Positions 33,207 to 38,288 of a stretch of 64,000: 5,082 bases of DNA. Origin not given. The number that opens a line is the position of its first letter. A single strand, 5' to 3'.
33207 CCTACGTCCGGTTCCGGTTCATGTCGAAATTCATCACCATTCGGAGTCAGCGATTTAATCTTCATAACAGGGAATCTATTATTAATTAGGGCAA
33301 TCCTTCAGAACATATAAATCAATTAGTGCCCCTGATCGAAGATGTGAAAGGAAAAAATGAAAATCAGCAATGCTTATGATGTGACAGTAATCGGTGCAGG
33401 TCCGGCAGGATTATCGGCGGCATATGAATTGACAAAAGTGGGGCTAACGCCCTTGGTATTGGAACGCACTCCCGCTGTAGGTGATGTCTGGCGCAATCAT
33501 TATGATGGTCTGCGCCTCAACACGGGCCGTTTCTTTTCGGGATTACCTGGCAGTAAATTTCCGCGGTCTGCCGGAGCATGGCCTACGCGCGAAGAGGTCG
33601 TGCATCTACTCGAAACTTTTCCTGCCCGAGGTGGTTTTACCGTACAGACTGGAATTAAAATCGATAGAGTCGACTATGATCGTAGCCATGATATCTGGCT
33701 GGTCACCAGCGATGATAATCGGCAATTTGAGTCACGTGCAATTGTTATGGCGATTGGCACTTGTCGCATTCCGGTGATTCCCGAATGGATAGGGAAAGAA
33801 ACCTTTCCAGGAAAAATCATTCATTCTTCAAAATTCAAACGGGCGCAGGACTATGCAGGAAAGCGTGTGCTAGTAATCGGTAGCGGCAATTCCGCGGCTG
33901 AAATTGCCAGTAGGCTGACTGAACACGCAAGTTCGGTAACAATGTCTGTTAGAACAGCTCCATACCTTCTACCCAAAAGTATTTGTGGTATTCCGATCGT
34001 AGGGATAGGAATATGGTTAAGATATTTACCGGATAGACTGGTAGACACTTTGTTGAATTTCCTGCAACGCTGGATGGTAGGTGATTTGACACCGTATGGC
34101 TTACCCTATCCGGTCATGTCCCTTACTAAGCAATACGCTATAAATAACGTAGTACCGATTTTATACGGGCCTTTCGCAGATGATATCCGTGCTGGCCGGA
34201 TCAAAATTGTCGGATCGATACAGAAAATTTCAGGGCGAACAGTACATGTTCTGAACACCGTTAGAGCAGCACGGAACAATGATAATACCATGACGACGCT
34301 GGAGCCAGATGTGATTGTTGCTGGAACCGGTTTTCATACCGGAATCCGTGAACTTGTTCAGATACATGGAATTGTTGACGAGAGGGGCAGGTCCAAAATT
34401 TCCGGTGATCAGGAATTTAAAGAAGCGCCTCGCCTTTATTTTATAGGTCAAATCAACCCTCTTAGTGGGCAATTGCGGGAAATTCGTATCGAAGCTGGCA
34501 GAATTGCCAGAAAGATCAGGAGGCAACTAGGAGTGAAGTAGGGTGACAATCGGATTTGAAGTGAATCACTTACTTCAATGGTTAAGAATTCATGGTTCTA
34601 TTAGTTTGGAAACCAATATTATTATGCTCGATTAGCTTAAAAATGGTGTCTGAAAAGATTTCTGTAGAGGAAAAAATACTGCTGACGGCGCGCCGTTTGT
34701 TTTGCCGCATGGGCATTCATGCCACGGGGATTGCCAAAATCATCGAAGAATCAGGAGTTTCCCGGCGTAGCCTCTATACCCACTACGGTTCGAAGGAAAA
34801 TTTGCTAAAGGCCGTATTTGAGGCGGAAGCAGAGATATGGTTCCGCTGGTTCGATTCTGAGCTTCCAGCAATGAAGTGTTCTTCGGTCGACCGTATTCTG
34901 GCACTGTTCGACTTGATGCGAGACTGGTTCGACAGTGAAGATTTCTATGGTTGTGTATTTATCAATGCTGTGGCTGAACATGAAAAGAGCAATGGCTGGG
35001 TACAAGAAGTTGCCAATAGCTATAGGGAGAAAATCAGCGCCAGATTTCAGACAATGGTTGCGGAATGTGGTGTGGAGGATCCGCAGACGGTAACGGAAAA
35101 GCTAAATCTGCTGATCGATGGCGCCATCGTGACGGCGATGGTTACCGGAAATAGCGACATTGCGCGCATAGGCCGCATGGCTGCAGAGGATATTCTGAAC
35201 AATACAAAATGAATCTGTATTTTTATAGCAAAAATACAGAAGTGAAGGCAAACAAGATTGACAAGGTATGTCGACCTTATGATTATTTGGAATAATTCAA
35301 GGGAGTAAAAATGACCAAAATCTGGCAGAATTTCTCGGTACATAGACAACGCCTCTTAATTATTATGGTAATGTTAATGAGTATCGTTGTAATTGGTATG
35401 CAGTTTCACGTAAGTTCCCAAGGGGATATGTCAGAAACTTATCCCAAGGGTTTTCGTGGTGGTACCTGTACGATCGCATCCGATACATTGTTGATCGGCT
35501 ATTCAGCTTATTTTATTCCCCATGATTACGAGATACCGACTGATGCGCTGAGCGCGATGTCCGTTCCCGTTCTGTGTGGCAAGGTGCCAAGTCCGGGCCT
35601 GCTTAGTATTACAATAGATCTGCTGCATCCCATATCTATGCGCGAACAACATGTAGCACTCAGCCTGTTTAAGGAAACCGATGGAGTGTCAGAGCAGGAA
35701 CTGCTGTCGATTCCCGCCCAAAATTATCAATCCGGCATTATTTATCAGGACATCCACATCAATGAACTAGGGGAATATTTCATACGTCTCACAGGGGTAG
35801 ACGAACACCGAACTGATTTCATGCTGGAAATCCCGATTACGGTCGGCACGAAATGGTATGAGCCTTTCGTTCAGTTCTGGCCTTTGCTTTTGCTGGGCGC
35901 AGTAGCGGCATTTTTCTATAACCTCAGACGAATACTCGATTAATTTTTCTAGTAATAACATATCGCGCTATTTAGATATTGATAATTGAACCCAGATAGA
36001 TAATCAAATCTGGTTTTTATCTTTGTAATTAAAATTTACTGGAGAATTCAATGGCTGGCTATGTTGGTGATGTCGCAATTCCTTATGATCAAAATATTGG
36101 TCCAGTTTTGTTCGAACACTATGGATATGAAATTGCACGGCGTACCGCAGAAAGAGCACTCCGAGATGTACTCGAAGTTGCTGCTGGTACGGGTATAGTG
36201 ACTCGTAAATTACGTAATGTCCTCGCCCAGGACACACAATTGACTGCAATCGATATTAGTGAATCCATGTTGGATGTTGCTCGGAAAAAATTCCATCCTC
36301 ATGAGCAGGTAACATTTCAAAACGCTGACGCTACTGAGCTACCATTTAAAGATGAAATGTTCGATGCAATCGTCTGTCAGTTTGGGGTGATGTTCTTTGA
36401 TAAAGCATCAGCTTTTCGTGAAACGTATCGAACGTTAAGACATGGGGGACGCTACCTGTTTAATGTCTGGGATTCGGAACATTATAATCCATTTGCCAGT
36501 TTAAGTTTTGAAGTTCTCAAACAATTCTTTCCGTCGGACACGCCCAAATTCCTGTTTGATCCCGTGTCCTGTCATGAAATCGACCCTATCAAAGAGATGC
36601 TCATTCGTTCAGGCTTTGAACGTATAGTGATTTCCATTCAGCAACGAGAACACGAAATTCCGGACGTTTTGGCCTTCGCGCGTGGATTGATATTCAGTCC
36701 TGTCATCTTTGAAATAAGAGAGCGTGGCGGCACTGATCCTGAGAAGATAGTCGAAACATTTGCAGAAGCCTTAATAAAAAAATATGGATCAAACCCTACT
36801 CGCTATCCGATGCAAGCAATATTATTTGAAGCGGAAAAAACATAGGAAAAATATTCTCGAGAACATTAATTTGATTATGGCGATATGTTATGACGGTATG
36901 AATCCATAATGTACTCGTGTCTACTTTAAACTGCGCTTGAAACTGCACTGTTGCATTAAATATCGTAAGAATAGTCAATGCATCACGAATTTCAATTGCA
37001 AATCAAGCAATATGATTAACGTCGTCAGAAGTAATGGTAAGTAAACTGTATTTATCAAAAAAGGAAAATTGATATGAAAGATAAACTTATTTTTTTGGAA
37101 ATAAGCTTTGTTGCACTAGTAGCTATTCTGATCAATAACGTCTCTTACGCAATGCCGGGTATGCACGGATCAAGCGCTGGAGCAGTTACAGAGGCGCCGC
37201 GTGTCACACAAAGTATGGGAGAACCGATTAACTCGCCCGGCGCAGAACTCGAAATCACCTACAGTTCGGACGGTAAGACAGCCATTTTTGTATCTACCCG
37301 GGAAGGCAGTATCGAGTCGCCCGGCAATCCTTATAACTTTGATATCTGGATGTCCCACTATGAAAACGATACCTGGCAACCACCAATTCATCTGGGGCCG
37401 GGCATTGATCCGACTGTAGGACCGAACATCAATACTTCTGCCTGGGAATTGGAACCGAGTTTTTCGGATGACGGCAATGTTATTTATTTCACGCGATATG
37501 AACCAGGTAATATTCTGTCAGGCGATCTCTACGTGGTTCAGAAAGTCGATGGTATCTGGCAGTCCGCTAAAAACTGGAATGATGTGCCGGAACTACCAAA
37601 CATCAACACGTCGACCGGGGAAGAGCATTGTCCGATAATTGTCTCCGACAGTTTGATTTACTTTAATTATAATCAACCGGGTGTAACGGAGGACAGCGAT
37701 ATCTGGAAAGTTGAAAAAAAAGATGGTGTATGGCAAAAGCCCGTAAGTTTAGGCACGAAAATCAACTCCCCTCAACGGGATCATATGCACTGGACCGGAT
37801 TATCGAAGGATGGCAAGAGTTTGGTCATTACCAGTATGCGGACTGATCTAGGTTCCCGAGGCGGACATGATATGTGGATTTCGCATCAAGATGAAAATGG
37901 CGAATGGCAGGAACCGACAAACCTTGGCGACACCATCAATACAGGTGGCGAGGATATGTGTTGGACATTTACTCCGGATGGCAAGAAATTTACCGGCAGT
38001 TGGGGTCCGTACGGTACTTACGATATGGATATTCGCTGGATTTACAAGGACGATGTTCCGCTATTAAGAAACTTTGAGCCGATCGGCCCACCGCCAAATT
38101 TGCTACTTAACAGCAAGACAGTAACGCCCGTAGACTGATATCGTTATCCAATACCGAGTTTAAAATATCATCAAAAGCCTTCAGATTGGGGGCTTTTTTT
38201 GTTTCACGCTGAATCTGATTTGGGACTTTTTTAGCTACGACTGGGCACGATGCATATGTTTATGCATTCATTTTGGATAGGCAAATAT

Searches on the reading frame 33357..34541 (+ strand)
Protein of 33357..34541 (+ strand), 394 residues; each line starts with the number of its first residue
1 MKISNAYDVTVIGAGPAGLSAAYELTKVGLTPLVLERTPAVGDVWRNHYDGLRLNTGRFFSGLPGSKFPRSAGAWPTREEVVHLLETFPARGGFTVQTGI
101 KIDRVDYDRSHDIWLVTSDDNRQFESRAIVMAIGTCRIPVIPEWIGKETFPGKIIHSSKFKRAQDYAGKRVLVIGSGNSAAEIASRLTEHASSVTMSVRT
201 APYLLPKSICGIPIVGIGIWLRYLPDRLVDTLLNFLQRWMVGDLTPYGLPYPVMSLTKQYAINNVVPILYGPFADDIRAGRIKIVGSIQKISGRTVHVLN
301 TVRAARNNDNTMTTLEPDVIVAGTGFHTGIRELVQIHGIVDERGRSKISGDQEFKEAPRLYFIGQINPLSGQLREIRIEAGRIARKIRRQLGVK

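Call 58: search_protein_families(library=pfam, proteins=[window:33357-34541:+], max_evalue=0.00001)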
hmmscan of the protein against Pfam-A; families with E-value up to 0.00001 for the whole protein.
window:33357-34541:+ (394 aa): 11 families
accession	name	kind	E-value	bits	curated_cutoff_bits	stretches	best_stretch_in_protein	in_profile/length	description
PF13738.12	Pyr_redox_3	-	3e-29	102.7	30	1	11-201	2-197/305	Pyridine nucleotide-disulphide oxidoreductase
PF13434.12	Lys_Orn_oxgnase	-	2.5e-17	63.5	21.3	1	96-197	112-217/339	L-lysine 6-monooxygenase/L-ornithine 5-monooxygenase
PF00743.25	FMO-like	-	2.8e-17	62.8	22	1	114-292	125-306/532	Flavin-binding monooxygenase-like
PF07992.20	Pyr_redox_2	-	8.8e-16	58.6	26.1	1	7-196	1-170/291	Pyridine nucleotide-disulphide oxidoreductase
PF00070.33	Pyr_redox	-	1.6e-08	35.4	22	0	170-201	1-32/82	Pyridine nucleotide-disulphide oxidoreductase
PF13450.12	NAD_binding_8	-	2.2e-08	34.7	21.9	1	11-57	1-48/68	NAD(P)-binding Rossmann-like domain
PF03486.20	HI0933_like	-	9.7e-08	32.2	50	0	8-42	2-36/244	HI0933-like protein Rossmann domain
PF01946.23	Thi4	-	1.2e-07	31.7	26.2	0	7-42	18-54/235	Thi4 family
PF01266.30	DAO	-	3.8e-07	30.4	27.9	1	8-46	1-41/353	FAD dependent oxidoreductase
PF01134.28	GIDA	-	6.6e-07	29.2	22.1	0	8-34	1-27/391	Glucose inhibited division protein A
PF01494.25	FAD_binding_3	-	2e-06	27.7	22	0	7-39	2-34/349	FAD binding domain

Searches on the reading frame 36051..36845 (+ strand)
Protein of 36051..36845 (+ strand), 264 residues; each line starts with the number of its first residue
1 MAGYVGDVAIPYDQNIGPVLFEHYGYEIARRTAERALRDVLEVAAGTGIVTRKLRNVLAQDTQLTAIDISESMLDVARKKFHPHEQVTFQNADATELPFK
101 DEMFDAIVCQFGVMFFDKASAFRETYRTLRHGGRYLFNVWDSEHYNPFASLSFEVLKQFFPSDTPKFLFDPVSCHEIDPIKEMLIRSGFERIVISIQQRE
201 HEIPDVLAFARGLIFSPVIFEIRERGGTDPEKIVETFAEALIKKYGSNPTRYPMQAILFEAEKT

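Call 76: search_protein_families(library=pfam, proteins=[window:36051-36845:+], max_evalue=0.0001)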
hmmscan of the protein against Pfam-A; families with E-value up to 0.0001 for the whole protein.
window:36051-36845:+ (264 aa): 7 families
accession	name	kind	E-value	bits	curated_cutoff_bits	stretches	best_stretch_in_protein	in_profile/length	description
PF08241.18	Methyltransf_11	-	3.8e-22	79.2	21.2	1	41-137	1-95/95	Methyltransferase domain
PF13649.12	Methyltransf_25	-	4.4e-22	79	27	1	40-133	1-97/97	Methyltransferase domain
PF01209.24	Ubie_methyltran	-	3e-18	66.5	20.1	1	28-154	39-167/233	ubiE/COQ5 methyltransferase family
PF13847.12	Methyltransf_31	-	1.5e-14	54.4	27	1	39-141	6-113/145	Methyltransferase domain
PF08242.18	Methyltransf_12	-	2.7e-13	50.9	30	1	41-134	1-97/98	Methyltransferase domain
PF13489.12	Methyltransf_23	-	2.3e-07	31.1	27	1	34-145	20-124/164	Methyltransferase domain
PF00398.26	RrnaAD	-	2.5e-07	30.5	24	1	39-103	33-94/263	Ribosomal RNA adenine dimethylase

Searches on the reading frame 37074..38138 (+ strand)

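Call 76: search_protein_families(library=pfam, proteins=[window:37074-38138:+], max_evalue=0.0001)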
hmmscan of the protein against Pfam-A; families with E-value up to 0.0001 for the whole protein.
window:37074-38138:+ (354 aa): 1 family
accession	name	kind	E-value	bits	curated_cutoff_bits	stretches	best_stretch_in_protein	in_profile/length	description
PF07676.18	PD40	-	1.4e-34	117.7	20.9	4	116-146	2-33/38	WD40-like Beta Propeller Repeat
